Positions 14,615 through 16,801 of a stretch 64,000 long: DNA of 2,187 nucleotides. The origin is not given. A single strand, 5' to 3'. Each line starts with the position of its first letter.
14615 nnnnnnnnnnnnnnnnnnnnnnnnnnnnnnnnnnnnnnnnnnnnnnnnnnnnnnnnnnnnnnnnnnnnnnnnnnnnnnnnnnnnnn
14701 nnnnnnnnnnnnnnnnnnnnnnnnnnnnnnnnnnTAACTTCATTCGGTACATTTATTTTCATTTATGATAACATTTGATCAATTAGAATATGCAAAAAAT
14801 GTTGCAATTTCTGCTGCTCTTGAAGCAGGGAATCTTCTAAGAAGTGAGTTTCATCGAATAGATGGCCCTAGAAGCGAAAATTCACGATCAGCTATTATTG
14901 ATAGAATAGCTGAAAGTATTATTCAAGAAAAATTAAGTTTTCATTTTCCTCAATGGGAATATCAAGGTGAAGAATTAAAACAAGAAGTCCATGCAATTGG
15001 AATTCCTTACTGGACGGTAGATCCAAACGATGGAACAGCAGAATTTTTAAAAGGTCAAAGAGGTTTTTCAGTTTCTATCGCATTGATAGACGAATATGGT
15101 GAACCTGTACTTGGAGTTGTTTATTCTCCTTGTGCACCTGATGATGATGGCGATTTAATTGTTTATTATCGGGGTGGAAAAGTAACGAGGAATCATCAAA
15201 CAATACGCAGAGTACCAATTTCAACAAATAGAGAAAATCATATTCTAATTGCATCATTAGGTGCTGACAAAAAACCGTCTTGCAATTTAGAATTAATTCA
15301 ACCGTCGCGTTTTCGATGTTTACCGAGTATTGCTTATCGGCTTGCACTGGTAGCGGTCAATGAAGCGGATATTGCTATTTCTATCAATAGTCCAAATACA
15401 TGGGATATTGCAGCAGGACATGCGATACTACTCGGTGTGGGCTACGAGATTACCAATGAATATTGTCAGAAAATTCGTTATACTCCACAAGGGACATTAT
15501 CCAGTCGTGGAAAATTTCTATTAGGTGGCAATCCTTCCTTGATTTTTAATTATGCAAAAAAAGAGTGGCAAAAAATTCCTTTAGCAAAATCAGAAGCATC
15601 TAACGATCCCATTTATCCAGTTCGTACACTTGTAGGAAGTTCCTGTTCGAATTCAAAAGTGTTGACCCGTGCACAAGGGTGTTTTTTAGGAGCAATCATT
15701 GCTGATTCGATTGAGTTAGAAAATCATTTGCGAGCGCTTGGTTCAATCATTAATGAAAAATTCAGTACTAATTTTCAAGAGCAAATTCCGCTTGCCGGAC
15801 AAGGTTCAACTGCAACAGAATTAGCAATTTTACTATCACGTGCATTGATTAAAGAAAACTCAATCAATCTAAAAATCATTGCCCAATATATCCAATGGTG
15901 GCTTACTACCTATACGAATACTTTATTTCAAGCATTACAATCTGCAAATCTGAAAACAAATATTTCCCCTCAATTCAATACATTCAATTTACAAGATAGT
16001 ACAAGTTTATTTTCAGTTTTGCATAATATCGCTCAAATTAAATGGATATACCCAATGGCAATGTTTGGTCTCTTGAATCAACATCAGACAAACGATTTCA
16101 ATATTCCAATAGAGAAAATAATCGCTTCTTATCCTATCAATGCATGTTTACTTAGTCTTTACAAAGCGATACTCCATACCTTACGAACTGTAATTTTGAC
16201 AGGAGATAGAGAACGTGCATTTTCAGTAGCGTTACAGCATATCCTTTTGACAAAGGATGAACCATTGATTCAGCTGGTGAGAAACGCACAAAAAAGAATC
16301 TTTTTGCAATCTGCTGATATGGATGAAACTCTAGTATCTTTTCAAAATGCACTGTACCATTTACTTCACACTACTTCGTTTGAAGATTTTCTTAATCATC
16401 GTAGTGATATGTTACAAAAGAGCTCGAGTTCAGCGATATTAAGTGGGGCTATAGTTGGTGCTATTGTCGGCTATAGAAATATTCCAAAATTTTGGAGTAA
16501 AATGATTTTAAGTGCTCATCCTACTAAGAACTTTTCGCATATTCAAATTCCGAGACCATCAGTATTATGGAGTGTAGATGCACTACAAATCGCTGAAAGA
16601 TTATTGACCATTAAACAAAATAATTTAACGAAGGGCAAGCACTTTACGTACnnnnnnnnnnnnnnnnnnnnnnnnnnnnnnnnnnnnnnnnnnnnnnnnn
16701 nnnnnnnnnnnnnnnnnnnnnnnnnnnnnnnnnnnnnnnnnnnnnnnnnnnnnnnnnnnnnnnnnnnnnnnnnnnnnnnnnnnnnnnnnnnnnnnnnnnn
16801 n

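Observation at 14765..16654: Fusion of an inositol-monophosphatase-family domain with a degenerate ADP-ribosylglycohydrolase-like domain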

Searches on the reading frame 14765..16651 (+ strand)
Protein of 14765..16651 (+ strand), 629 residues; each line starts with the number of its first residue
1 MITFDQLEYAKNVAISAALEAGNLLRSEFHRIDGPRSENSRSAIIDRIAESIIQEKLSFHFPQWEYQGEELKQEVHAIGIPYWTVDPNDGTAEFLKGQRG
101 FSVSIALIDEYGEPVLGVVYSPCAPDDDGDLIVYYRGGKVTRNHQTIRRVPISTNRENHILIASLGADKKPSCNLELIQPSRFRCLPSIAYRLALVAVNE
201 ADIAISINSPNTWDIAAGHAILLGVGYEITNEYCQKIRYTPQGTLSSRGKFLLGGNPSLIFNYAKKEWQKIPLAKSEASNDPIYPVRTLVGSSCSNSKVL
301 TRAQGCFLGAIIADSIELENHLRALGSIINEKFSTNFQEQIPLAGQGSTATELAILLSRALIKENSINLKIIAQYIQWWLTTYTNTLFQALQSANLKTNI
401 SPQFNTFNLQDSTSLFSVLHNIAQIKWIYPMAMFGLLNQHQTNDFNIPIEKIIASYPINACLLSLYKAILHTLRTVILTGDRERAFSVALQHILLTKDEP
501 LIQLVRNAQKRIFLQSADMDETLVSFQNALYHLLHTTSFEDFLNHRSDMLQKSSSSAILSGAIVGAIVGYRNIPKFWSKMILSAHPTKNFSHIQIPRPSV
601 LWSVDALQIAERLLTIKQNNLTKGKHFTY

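Call 3: search_protein_families(library=pfam, proteins=[window:14765-16651:+], max_evalue=10)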
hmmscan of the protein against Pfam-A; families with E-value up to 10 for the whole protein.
window:14765-16651:+ (629 aa): 2 families
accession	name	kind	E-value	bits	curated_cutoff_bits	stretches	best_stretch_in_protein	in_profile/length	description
PF00459.30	Inositol_P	-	2.3e-31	109.7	27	1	8-237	3-243/271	Inositol monophosphatase family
PF03747.19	ADP_ribosyl_GH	-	3.9e-08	33.7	26.2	2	521-575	231-286/287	ADP-ribosylglycohydrolase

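Call 4: search_protein_families(library=ncbifam, proteins=[window:14765-16651:+], max_evalue=10)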
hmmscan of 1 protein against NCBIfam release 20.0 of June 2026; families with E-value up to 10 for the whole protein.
window:14765-16651:+ (629 aa): 9 families
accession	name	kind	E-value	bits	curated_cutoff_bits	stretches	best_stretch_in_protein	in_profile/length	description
TIGR01331.1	bisphos_cysQ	equivalog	5.6e-25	88.4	228.8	1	17-243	8-238/250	3'(2'),5'-bisphosphate nucleotidase CysQ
NF008182.0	PRK10931.1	equivalog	2.3e-20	72.7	379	1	37-244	32-235/246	3'(2'),5'-bisphosphate nucleotidase CysQ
TIGR02067.1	his_9_HisN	equivalog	3.1e-16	59.6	275.15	1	15-233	6-225/252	histidinol-phosphatase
NF008027.1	PRK10757.1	equivalog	1.3e-09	37.4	332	1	12-225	6-223/267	inositol-1-monophosphatase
NF009321.0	PRK12676.1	equivalog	1.6e-09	37.2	264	1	39-239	41-236/264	bifunctional fructose-bisphosphatase/inositol-phosphate phosphatase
NF041672.1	ADPriboarghdlase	equivalog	5.3e-06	25.4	490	2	526-584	287-345/361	ADP-ribosylarginine hydrolase Tri1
TIGR01330.1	bisphos_HAL2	equivalog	2.4e-05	23.3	267.05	1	82-125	136-177/359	3'(2'),5'-bisphosphate nucleotidase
TIGR02662.1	dinitro_DRAG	equivalog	0.00016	21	337.05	2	525-580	211-266/287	ADP-ribosyl-[dinitrogen reductase] hydrolase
NF010678.0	PRK14076.1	equivalog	0.00047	19.1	493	1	147-238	160-257/570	bifunctional NADP phosphatase/NAD kinase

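Call 5: search_solved_structures(query=window:14765-16651:+, max_evalue=10, show_alignments=2)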
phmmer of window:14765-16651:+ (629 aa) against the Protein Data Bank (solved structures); distinct sequences matched with E-value up to 10: 38.
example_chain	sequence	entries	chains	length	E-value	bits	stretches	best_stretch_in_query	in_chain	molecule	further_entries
3b8b_A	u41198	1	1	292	8e-14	53.9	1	13-242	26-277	CysQ, sulfite synthesis pathway protein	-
2p3n_A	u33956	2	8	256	3.5e-12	48.4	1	16-231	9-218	Inositol-1-monophosphatase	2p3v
5zhh_A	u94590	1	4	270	9.2e-11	43.8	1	10-232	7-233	Inositol-1-monophosphatase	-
9vep_A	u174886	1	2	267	2.7e-10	42.2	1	12-226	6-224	Inositol-1-monophosphatase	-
2pcr_A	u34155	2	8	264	3.6e-10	41.8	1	11-123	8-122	Inositol-1-monophosphatase | Fructose-1,6-bisphosphatase/inositol-1-monophosphatase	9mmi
2qfl_A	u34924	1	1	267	3.8e-10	41.7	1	12-230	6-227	Inositol-1-monophosphatase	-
6tqn_T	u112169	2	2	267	8.1e-10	40.6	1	11-227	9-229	Inositol monophosphatase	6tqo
6ib7_A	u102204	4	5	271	8.5e-10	40.6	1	11-227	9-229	Inositol-1-monophosphatase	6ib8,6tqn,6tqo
3luz_A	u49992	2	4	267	1.3e-09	40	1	11-230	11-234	Extragenic suppressor protein suhB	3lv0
5eq7_A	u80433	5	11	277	8.7e-08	33.9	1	6-124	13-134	Inositol monophosphatase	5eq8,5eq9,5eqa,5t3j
5i3s_A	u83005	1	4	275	4.3e-07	31.6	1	32-233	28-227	Inositol monophosphatase family protein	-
3t0j_A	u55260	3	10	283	4.7e-07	31.5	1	32-233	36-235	Inositol monophosphatase family protein | Inositol monophosphatase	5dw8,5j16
2bji_A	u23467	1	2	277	7.5e-06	27.5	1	14-226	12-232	INOSITOL-1(OR 4)-MONOPHOSPHATASE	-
8wdq_A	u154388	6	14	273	1e-05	27.1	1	11-107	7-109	Nus factor SuhB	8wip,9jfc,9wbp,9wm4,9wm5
9j90_B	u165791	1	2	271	1.3e-05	26.8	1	11-107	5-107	Nus factor SuhB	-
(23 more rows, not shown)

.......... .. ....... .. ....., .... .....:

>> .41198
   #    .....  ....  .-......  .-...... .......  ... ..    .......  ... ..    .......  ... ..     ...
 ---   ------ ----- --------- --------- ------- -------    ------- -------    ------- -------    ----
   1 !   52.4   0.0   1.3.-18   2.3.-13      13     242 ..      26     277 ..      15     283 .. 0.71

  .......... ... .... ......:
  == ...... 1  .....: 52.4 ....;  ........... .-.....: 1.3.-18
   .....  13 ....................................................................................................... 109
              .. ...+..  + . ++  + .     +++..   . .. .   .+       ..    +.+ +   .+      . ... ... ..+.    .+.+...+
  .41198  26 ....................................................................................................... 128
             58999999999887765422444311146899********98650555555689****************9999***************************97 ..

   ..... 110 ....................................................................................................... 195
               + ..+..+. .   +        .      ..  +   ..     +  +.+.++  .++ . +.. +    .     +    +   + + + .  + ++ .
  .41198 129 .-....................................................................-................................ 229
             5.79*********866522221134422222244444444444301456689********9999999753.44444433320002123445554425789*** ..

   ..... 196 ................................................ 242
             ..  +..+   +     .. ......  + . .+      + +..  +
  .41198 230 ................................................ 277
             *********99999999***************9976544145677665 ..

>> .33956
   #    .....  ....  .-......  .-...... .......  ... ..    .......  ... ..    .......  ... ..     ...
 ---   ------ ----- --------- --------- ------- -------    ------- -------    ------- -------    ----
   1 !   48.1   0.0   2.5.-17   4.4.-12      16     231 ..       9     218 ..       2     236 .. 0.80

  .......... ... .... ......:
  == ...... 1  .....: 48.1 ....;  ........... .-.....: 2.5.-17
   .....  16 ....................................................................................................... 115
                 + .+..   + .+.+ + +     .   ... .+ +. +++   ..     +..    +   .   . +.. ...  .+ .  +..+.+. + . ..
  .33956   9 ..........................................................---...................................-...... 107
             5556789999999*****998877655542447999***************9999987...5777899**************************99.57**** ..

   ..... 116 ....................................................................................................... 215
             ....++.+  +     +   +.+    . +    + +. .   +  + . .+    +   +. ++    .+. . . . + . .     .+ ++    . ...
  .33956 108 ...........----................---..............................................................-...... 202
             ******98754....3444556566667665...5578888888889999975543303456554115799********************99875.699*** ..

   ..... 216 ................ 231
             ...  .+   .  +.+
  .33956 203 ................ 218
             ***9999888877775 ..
